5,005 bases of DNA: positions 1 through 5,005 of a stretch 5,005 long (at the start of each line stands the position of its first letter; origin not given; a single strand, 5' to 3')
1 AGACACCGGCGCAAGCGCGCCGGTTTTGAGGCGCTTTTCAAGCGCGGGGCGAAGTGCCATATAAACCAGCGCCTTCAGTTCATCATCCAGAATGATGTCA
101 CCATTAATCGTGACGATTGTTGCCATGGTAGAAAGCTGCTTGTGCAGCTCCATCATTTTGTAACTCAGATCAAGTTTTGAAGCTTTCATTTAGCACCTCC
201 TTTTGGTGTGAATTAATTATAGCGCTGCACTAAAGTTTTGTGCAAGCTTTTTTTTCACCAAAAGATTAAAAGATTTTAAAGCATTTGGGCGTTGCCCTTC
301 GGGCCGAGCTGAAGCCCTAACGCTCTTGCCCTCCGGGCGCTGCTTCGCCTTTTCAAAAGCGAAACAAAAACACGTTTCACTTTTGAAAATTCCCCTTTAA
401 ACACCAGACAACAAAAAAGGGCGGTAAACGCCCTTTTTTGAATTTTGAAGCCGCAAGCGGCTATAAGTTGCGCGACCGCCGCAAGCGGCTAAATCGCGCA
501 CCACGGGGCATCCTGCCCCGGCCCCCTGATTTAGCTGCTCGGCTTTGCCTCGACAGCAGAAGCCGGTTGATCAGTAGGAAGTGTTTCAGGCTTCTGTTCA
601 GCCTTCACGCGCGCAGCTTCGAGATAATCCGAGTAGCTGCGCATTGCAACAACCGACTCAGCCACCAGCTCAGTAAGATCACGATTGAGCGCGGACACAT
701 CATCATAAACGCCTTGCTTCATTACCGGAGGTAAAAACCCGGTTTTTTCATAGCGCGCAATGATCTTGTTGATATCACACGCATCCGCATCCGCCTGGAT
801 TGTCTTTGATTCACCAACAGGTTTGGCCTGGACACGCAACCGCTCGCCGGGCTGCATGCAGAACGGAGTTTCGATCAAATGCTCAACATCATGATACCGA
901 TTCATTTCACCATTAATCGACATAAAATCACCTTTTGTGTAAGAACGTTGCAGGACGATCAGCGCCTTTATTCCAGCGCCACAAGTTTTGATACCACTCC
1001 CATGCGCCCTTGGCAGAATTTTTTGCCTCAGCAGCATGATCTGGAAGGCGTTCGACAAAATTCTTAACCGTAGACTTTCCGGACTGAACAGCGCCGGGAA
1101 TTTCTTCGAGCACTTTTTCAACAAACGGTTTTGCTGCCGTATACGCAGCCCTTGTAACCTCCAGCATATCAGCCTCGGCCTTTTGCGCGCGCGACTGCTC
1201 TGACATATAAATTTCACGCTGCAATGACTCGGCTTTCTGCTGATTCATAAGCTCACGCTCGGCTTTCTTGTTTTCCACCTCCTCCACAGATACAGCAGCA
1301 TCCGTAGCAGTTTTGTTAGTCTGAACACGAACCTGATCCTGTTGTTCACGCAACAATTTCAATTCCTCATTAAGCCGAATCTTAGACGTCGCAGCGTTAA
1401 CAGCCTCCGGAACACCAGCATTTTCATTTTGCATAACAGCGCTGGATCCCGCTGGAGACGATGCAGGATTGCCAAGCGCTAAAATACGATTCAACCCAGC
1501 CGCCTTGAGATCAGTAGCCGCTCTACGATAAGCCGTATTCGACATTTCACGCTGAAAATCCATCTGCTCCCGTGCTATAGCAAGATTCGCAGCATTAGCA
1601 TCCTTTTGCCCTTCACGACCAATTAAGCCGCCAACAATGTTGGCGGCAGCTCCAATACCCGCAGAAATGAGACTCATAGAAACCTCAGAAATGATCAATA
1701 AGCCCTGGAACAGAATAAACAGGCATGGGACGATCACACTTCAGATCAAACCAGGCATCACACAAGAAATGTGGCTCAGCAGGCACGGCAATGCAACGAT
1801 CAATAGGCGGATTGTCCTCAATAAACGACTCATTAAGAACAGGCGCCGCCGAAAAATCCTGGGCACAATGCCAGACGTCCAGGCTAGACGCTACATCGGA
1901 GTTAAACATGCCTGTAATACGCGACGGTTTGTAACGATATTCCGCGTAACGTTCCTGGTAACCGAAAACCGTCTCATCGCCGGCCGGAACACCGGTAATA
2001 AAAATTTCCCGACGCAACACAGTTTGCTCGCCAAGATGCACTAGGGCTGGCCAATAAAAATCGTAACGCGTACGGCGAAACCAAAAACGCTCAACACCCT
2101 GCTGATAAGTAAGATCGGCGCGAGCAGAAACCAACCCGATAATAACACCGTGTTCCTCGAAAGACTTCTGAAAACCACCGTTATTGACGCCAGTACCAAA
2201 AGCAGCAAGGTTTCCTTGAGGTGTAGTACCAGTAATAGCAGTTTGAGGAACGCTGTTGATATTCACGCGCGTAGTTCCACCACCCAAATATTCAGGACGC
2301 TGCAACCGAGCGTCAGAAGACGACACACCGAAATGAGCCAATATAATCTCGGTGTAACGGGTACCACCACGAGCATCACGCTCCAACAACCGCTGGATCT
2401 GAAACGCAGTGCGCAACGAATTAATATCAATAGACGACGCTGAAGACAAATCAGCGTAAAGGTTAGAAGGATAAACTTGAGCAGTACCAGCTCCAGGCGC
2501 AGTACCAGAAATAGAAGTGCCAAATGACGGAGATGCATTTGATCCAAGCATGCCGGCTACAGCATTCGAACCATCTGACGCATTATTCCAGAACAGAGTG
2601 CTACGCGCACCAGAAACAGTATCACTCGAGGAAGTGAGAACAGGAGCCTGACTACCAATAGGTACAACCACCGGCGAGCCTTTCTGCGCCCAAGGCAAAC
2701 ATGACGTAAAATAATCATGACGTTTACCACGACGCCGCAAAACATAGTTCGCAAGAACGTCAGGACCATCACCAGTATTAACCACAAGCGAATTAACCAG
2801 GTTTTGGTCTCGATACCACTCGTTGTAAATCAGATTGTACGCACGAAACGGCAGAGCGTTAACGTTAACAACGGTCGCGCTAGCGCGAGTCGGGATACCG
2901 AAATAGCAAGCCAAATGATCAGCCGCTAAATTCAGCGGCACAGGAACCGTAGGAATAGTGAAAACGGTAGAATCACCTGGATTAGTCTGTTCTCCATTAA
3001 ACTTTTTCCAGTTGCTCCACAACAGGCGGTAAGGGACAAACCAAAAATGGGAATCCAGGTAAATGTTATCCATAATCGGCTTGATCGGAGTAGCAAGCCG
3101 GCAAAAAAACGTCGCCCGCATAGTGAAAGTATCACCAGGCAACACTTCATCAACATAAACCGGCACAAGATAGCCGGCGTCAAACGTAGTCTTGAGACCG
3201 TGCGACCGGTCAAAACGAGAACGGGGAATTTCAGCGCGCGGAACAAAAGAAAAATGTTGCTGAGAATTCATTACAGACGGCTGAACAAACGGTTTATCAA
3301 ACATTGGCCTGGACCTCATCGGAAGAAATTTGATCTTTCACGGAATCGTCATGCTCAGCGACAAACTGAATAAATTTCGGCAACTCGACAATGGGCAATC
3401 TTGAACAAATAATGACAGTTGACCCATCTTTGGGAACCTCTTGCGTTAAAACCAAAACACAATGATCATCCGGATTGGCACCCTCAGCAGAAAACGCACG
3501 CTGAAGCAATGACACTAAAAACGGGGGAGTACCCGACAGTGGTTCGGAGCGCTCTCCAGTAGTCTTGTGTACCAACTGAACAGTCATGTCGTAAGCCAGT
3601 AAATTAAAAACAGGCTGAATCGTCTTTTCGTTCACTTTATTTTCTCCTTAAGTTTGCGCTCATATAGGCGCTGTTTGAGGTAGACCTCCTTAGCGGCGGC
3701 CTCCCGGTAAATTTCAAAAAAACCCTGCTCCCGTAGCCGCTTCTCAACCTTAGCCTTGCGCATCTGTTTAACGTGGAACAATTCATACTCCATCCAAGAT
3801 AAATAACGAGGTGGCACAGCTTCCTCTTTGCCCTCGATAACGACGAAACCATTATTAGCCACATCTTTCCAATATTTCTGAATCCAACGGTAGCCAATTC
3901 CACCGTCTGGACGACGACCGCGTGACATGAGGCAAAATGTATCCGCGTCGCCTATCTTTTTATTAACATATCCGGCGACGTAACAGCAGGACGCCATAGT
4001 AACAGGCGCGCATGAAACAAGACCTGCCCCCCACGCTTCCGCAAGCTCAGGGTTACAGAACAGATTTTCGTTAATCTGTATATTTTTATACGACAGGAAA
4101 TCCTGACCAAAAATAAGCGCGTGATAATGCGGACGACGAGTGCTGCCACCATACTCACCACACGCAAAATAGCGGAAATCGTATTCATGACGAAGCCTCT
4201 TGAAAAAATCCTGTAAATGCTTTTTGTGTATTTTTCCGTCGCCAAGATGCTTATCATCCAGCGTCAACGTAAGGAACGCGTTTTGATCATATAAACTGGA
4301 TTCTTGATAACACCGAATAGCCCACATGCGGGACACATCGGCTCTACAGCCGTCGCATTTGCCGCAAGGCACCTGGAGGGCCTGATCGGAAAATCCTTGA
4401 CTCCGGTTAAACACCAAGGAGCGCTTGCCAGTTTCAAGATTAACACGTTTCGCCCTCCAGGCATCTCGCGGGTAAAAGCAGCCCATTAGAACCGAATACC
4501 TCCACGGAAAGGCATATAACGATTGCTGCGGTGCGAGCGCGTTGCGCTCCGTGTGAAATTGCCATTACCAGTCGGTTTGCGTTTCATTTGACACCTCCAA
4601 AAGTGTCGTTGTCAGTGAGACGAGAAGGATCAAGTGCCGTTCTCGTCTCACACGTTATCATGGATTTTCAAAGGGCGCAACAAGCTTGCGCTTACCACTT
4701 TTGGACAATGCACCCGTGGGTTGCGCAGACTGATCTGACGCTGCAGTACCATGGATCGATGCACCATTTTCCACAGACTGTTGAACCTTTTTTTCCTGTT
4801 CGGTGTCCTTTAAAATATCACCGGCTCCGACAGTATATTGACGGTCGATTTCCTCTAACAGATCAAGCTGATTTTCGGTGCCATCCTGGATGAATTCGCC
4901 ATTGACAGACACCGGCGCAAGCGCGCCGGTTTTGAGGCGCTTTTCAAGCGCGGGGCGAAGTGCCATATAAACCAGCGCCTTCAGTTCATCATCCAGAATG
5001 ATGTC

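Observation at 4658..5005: Promoter-proximal 145-aa acidic ORF with no recognisable microvirus counterpart, visible only after closing the circle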

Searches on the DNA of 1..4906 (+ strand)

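Call 7: search_dna_similar(query=window:1-4906:+, collection=phages, mode=near, max_rows=20)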
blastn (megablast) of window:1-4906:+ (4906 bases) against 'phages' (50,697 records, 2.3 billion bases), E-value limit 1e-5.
Records with a match: 8; places in all: 8; records where one place covers at least 80% of the query: 0.
Best place of each record, by identity: 90-95% 1; 80-90% 5; 60-80% 2.
By first word of the organism name: Blackfly 2; Capybara 1; Human 1; Chicken 1; bajarodmic 1; Trichosanthes 1; Microviridae 1.
By host as written in the record: Austrosimulium ungulatum 2; Hydrochoerus hydrochaeris 1; Homo sapiens 1; Gallus gallus 1; Peromyscus fraterculus 1; Trichosanthes kirilowii 1; Ciona robusta 1.
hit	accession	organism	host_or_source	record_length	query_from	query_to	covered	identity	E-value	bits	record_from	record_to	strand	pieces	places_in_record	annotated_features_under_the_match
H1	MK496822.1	Capybara microvirus Cap3_SP_641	Hydrochoerus hydrochaeris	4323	2019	2386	8%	75.0%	5e-33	150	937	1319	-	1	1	major capsid protein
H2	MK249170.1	Blackfly microvirus SF02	Austrosimulium ungulatum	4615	2297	2407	2%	82.9%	5e-18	100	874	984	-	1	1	major capsid protein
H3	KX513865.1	Human gut gokushovirus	Homo sapiens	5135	2288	2383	2%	79.2%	5e-8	68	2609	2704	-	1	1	putative VP1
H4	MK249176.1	Blackfly microvirus SF02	Austrosimulium ungulatum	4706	2706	2774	1%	84.1%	5e-8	68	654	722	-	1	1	major capsid protein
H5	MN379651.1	Chicken microvirus mg8_109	Gallus gallus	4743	2678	2735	1%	89.7%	3e-10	75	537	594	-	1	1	major capsid protein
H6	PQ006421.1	bajarodmic virus 312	Peromyscus fraterculus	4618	2679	2731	1%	92.5%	8e-11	77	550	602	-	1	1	major capsid protein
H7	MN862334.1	Trichosanthes kirilowii gokushovirus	Trichosanthes kirilowii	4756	2679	2732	1%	88.9%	2e-7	66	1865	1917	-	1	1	VP1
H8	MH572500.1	Microviridae sp.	Ciona robusta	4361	2679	2731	1%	88.9%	2e-7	66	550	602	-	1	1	major capsid protein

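Call 54: search_dna_similar(query=window:4595-4662:-, collection=phages, mode=distant, max_evalue=10, max_rows=40)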
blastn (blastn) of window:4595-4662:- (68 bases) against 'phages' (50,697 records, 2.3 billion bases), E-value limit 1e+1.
Records with a match: 3; places in all: 3; records where one place covers at least 80% of the query: 0.
Best place of each record, by identity: >=99% 1; 90-95% 2.
By first word of the organism name: Synechococcus 1; Bacteriophage 1; ssRNA 1.
By host as written in the record: - 2; Synechococcus sp. 1.
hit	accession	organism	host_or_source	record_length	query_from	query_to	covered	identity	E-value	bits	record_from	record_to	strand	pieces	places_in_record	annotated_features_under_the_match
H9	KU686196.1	Synechococcus phage S-CAM1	Synechococcus sp.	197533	35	59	37%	92.0%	5e-1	37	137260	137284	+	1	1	portal vertex of the head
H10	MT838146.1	Bacteriophage sp.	human fecal samples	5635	21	44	35%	91.7%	2e+0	36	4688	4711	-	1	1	record has no annotation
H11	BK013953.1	ssRNA phage Zoerhiza.1_13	soil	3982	19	36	26%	100.0%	6e+0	34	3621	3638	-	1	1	Zoerhiza.1_13_3: RNA-directed RNA polymerase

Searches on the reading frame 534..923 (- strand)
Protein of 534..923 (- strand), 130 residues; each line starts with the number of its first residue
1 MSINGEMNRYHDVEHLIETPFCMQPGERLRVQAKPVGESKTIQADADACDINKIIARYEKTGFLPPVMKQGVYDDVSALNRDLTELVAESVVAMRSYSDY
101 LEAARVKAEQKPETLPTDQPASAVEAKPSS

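Call 6: search_protein_families(library=phrogs, proteins=[window:534-923:-], max_evalue=1)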
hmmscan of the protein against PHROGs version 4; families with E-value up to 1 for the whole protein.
seq(130 aa): 3 families
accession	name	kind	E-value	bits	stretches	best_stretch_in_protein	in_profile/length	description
phrog_1642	-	head and packaging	5.5e-13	50.1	1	30-87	15-72/152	virion structural protein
phrog_22005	-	unknown function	0.19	12.6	1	39-97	36-97/187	-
phrog_11411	-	transcription regulation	0.3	12.1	0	79-93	31-45/73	Arc-like repressor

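Call 82: search_protein_families(library=pfam, proteins=[window:534-923:-], max_evalue=10)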
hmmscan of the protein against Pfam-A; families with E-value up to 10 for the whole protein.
seq(130 aa): 3 families
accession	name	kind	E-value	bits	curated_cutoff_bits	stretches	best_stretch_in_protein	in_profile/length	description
PF09675.16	Chlamy_scaf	-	8.8e-13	49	25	1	33-87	11-69/134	Chlamydia-phage Chp2 scaffold (Chlamy_scaf)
PF22180.2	RH3_dom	-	0.047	14.3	27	1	78-94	28-44/66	RH3 domain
PF05100.17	Phage_tail_L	-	0.07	12.9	25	1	68-107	52-91/206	Phage minor tail protein L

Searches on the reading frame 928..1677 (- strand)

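Call 6: search_protein_families(library=phrogs, proteins=[window:928-1677:-], max_evalue=1)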
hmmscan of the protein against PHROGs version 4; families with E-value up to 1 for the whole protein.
window:928-1677:- (249 aa): 20 families
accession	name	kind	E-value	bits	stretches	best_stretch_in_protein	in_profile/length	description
phrog_11693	-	tail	2.9e-29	103.8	1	1-174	4-178/228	pilot protein for DNA ejection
phrog_16516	-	tail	4.2e-22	80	1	1-135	14-145/186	minor tail protein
phrog_27063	-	tail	8.7e-20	72.5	1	5-170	29-194/306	pilot protein for DNA ejection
phrog_22637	-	tail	1e-15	59.1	1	10-182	7-207/264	pilot protein for DNA ejection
phrog_5158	-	unknown function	7.5e-15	56.3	1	24-171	64-215/322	-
phrog_8693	-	tail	4.4e-14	54.1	1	1-159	1-156/258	pilot protein for DNA ejection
phrog_8742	-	tail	7.4e-14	52.9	1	21-160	119-260/287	pilot protein for DNA ejection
phrog_8689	-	tail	4e-13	50.7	1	1-188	6-205/327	pilot protein for DNA ejection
phrog_34374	-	tail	2.4e-11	44.4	1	35-80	177-223/310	pilot protein for DNA ejection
phrog_18604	-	tail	1.5e-10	41.9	1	10-206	84-274/284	minor tail protein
phrog_35928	-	tail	4.5e-10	40.6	1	24-87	63-127/172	pilot protein for DNA ejection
phrog_21483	-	unknown function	8.3e-10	39.7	1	30-222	98-284/303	-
phrog_20617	-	tail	2e-09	38.9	1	19-172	9-164/200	minor tail protein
phrog_23656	-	head and packaging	3.1e-08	34.5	1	39-96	1-59/175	virion structural protein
phrog_25360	-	unknown function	5.8e-07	30.3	1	28-140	52-168/316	-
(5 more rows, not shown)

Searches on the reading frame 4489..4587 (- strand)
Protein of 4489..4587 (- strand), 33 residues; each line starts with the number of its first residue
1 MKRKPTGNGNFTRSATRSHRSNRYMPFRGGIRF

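Call 6: search_protein_families(library=phrogs, proteins=[window:4489-4587:-], max_evalue=1)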
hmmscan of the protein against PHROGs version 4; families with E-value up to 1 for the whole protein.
seq(33 aa): 1 family
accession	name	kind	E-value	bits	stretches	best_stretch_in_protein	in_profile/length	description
phrog_10695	-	unknown function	0.00017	22.6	1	10-33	15-39/39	-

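Call 82: search_protein_families(library=pfam, proteins=[window:4489-4587:-], max_evalue=10)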
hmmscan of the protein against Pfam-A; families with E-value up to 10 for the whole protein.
seq(33 aa): 0 families
